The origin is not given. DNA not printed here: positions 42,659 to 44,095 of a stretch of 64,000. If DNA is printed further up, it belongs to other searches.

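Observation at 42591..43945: HicB-like antitoxin gene followed 8 nt later by a low-GC PD-(D/E)xK-like gene instead of hicA, a possible novel toxin-antitoxin or defence pair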

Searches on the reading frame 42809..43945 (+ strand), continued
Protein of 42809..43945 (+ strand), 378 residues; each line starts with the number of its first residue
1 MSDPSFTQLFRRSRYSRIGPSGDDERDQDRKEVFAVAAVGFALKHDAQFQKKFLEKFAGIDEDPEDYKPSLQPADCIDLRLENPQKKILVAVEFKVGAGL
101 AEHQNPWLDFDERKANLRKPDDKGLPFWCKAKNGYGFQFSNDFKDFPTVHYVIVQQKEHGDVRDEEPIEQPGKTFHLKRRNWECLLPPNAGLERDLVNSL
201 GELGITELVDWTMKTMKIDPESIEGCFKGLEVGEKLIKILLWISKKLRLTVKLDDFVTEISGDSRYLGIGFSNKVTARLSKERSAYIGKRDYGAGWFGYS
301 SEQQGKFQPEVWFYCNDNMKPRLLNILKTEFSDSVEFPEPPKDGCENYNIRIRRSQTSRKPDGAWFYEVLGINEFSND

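Call 50: search_protein_families(library=phrogs, alignment_id=A2, max_evalue=0.01)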
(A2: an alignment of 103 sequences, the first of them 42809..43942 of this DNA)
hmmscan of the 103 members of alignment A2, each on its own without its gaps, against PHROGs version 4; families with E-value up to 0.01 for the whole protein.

A. member 1, window:42809-43942:+ (378 aa): 0 families

B. families by the number of members that match (of 103 scanned): 2 families
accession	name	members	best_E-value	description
phrog_17336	-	1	0.004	-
phrog_35306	-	1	0.0083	-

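Call 53: search_dna_similar(query=window:42809-43942:+, collection=plasmids, mode=protein, max_evalue=0.001)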
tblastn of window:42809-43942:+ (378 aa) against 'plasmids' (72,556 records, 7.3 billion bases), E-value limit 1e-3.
No match.

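Call 54: search_dna_similar(query=window:42809-43942:+, collection=phages, mode=protein, max_evalue=0.001)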
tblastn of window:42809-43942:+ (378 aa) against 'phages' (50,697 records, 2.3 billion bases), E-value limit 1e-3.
No match.

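Call 55: search_dna_similar(query=P0050, collection=plasmids, mode=protein, max_evalue=0.001)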
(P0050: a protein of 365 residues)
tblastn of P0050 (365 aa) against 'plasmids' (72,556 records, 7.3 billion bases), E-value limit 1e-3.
No match.

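Call 56: search_dna_similar(query=P0050, collection=phages, mode=protein, max_evalue=0.001)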
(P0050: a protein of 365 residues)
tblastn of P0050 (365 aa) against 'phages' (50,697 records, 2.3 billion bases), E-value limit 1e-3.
No match.

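Call 60: find_related_loci(query=A4, collection=metagenome_contigs, flank=6000)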
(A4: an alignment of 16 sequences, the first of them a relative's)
Query A4 (365 aa) in metagenome_contigs; peptide patterns used: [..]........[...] (x = any residue, [..] = any of these).
190 stretches matched a pattern; 32 encode a relative of the query (tblastn E <= 1e-3); 32 distinct loci.
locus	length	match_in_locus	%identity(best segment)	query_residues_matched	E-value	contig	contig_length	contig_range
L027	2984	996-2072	36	5-363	2e-60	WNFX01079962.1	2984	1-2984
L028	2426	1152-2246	32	1-365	8e-53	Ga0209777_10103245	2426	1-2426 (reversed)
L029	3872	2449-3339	35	5-311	4e-50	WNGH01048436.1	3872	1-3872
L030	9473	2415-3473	31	5-361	6e-50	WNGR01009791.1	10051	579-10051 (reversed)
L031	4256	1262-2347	34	1-363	8e-49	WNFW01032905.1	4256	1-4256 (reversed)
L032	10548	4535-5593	31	5-361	4e-48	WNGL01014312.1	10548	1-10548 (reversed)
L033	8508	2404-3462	32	5-361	3e-48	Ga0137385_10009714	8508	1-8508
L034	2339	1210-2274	31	4-364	4e-48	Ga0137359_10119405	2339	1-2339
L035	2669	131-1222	31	6-363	1e-44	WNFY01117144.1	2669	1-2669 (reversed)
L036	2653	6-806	35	35-311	3e-44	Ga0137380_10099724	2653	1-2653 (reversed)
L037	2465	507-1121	39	1-201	1e-41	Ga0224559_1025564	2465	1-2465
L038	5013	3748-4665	32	6-332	2e-40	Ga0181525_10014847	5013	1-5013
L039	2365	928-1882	34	5-339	5e-41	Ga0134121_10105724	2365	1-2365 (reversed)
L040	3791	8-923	34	12-339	1e-37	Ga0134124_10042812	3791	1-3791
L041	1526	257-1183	29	6-327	7e-36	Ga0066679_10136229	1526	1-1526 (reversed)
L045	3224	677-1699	28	8-362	3e-30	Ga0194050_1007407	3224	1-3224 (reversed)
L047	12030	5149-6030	29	5-325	1e-29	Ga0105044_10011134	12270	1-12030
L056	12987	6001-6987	27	5-364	8e-13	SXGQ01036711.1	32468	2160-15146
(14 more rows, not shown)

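Call 64: search_protein_families(library=pfam, proteins=[L027:135-929:+, L038:2902-3702:+, L047:4352-5149:+, L045:1724-2731:-, L056:1018-2475:+, L056:2472-5993:+, L056:7005-8501:+, L029:692-2110:+, L031:2372-3826:+, L047:6446-9766:+], max_evalue=0.01)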
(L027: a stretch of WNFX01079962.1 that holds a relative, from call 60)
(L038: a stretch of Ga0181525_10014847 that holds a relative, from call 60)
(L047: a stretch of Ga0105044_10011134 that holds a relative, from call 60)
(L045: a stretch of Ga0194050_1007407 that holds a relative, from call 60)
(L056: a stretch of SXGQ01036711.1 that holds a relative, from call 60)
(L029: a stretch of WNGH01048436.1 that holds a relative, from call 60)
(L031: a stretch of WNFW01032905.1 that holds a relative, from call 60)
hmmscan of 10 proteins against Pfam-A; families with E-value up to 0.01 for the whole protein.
L027:135-929:+ (264 aa): 4 families
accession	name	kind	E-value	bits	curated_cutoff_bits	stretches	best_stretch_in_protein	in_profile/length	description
PF13428.12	TPR_14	-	3.4e-05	24.6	23.5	0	15-45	9-39/44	Tetratricopeptide repeat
PF13176.12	TPR_7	-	0.00033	21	27.9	1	156-175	4-23/36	Tetratricopeptide repeat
PF07719.23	TPR_2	-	0.00055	20.3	27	0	157-175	7-25/34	Tetratricopeptide repeat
PF13174.12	TPR_6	-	0.0099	16.9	26.3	0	17-38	10-31/33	Tetratricopeptide repeat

L038:2902-3702:+ (266 aa): 1 family
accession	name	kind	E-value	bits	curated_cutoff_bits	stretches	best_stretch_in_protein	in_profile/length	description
PF01535.26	PPR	-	0.0013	19.2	25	0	164-183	10-29/31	PPR repeat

L047:4352-5149:+ (265 aa): 0 families

L045:1724-2731:- (335 aa): 0 families

L056:1018-2475:+ (485 aa): 2 families
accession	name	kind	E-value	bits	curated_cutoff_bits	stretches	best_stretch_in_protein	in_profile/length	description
PF00171.27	Aldedh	-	2.8e-161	537.6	23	1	12-479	1-461/461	Aldehyde dehydrogenase family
PF05893.19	LuxC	-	0.0001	21.8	21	1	132-194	80-141/401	Acyl-CoA reductase (LuxC)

L056:2472-5993:+ (1173 aa): 5 families
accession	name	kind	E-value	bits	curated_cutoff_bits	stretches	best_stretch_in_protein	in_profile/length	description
PF07587.16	PSD1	-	1.9e-76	257.2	28.5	1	873-1140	1-244/244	Protein of unknown function (DUF1553)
PF07583.16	PSCyt2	-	1.2e-72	244.6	29.8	1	156-357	1-206/209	Protein of unknown function (DUF1549)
PF07635.16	PSCyt1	-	3.1e-15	56.9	22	1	40-98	1-59/59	Planctomycete cytochrome C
PF00034.26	Cytochrom_C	-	4.9e-05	25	21.3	0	33-114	5-87/90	Cytochrome c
PF13442.11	Cytochrome_CBB3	-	0.00022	21.9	27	0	31-113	5-68/68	Cytochrome C oxidase, cbb3-type, subunit III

L056:7005-8501:+ (498 aa): 1 family
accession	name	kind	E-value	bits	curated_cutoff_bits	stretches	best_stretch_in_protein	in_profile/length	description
PF07394.17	DUF1501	-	1.3e-123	413.5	27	1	63-497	1-390/390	Protein of unknown function (DUF1501)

L029:692-2110:+ (472 aa): 14 families
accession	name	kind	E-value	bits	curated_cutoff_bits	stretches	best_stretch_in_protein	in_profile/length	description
PF07992.20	Pyr_redox_2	-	2.2e-60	205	26.1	1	7-327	2-291/291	Pyridine nucleotide-disulphide oxidoreductase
PF02852.28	Pyr_redox_dim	-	4.5e-38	130.3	25.3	1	346-455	1-110/110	Pyridine nucleotide-disulphide oxidoreductase, dimerisation domain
PF00070.33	Pyr_redox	-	9.3e-18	65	22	1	177-252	2-79/82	Pyridine nucleotide-disulphide oxidoreductase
PF12831.13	FAD_oxidored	-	1.2e-11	45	27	1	8-50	2-44/416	FAD dependent oxidoreductase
PF13738.12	Pyr_redox_3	-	2.9e-09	37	30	1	122-311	112-305/305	Pyridine nucleotide-disulphide oxidoreductase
PF13450.12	NAD_binding_8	-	2.1e-07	31.5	21.9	1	10-47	1-38/68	NAD(P)-binding Rossmann-like domain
PF01134.28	GIDA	-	7.7e-07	28.9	22.1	1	8-56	2-47/391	Glucose inhibited division protein A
PF01266.30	DAO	-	3.7e-06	27.1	27.9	1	8-41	2-35/353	FAD dependent oxidoreductase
PF03486.20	HI0933_like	-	6.8e-06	26.1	50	1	7-41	2-36/244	HI0933-like protein Rossmann domain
PF01494.25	FAD_binding_3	-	2e-05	24.4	22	0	5-39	1-35/349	FAD binding domain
PF00890.30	FAD_binding_2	-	4.7e-05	23.2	20.4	1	8-42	2-36/414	FAD binding domain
PF01946.23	Thi4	-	5.2e-05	23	26.2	1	5-47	17-60/235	Thi4 family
PF13434.12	Lys_Orn_oxgnase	-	0.00031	20.4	21.3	1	122-189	130-203/339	L-lysine 6-monooxygenase/L-ornithine 5-monooxygenase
PF03721.20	UDPG_MGDP_dh_N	-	0.0015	18.6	27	0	178-204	4-30/187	UDP-glucose/GDP-mannose dehydrogenase family, NAD binding domain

L031:2372-3826:+ (484 aa): 5 families
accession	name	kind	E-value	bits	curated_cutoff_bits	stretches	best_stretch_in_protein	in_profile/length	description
PF02384.22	N6_Mtase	-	5.5e-62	210.3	20.4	1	115-419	4-300/311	N-6 DNA Methylase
PF12161.14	HsdM_N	-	2.9e-11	44.6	24.5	1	5-41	2-37/135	HsdM N-terminal domain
PF01170.24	UPF0020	-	3.9e-06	27.1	22.3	1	159-304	26-173/197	RMKL-like, methyltransferase domain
PF20473.4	MmeI_Mtase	-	0.00044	19.9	27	1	163-224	21-85/259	MmeI, DNA-methyltransferase domain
PF07669.17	Eco57I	-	0.00076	20.1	25.3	1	243-326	73-165/171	Eco57I restriction-modification methylase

L047:6446-9766:+ (1106 aa): 5 families
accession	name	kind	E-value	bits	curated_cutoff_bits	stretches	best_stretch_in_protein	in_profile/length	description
PF23500.1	DUF7133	-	6.3e-70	236.8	27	1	392-743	2-383/385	Domain of unknown function (DUF7133)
PF00034.26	Cytochrom_C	-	7.9e-10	40.4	21.3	1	973-1066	3-90/90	Cytochrome c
PF13646.12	HEAT_2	-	4.9e-08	33.6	27.7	1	830-913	4-85/88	HEAT repeats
PF13442.11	Cytochrome_CBB3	-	1.6e-05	25.5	27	1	972-1062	4-68/68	Cytochrome C oxidase, cbb3-type, subunit III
PF13472.12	Lipase_GDSL_2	-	0.00011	23.3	32.9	1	77-276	21-177/178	GDSL-like Lipase/Acylhydrolase family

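Call 65: search_protein_families(library=pfam, alignment_id=A5, max_evalue=0.0001)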
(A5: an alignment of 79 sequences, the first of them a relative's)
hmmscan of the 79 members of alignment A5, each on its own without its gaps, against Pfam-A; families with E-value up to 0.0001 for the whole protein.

A. member 1, L017:380-883:+ (167 aa): 0 families

B. families by the number of members that match (of 79 scanned): 60 families (the first 25 are shown)
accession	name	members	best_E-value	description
PF08463.15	EcoEI_R_C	2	1.9e-34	EcoEI R protein C-terminal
PF00034.26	Cytochrom_C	2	7.9e-10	Cytochrome c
PF00271.37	Helicase_C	2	6.6e-08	Helicase conserved C-terminal domain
PF00171.27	Aldedh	1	2.8e-161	Aldehyde dehydrogenase family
PF07394.17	DUF1501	1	1.3e-123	Protein of unknown function (DUF1501)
PF07587.16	PSD1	1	1.9e-76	Protein of unknown function (DUF1553)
PF07583.16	PSCyt2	1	1.2e-72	Protein of unknown function (DUF1549)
PF23500.1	DUF7133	1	6.3e-70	Domain of unknown function (DUF7133)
PF02384.22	N6_Mtase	1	5.5e-62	N-6 DNA Methylase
PF07992.20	Pyr_redox_2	1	2.2e-60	Pyridine nucleotide-disulphide oxidoreductase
PF02852.28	Pyr_redox_dim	1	4.5e-38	Pyridine nucleotide-disulphide oxidoreductase, dimerisation domain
PF11215.13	DUF3010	1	1.4e-37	Protein of unknown function (DUF3010)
PF02567.21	PhzC-PhzF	1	1.2e-32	Phenazine biosynthesis-like protein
PF04851.21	ResIII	1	6.5e-31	Type III restriction enzyme, res subunit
PF03235.19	GmrSD_N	1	1.9e-30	GmrSD restriction endonuclease, N-terminal domain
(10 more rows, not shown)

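Call 79: search_protein_families(library=ncbifam, proteins=[L015:4314-4526:+, L015:4523-4786:+, L016:7710-7964:+, L016:7448-7738:+, L008:6129-6332:+, L027:135-929:+, L024:2068-2304:+, L018:1454-1975:+, L009:482-1690:+], max_evalue=0.01)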
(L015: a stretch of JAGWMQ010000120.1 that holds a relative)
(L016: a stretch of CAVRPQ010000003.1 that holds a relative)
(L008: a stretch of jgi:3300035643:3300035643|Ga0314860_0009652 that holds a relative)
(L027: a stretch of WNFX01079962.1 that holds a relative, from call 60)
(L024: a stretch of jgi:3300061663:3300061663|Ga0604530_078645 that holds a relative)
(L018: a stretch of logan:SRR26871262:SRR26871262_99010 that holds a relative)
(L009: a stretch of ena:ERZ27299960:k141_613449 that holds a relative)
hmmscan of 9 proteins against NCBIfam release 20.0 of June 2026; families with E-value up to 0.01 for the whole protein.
L015:4314-4526:+ (70 aa): 0 families

L015:4523-4786:+ (87 aa): 0 families

L016:7710-7964:+ (84 aa): 0 families

L016:7448-7738:+ (96 aa): 0 families

L008:6129-6332:+ (67 aa): 0 families

L027:135-929:+ (264 aa): 0 families

L024:2068-2304:+ (78 aa): 0 families

L018:1454-1975:+ (173 aa): 0 families

L009:482-1690:+ (402 aa): 0 families

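Call 87: find_related_loci(query=A1, collection=viral_contigs, flank=5000)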
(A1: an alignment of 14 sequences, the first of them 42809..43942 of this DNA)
Query A1 (378 aa) in viral_contigs; peptide patterns used: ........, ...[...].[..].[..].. (x = any residue, [..] = any of these).
27 stretches matched a pattern, but none encodes a relative of the query by tblastn (E <= 1e-3).

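Call 88: find_related_loci(query=A4, collection=viral_contigs, flank=5000)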
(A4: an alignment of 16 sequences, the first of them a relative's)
Query A4 (365 aa) in viral_contigs; peptide patterns used: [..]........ (x = any residue, [..] = any of these).
17 stretches matched a pattern, but none encodes a relative of the query by tblastn (E <= 1e-3).
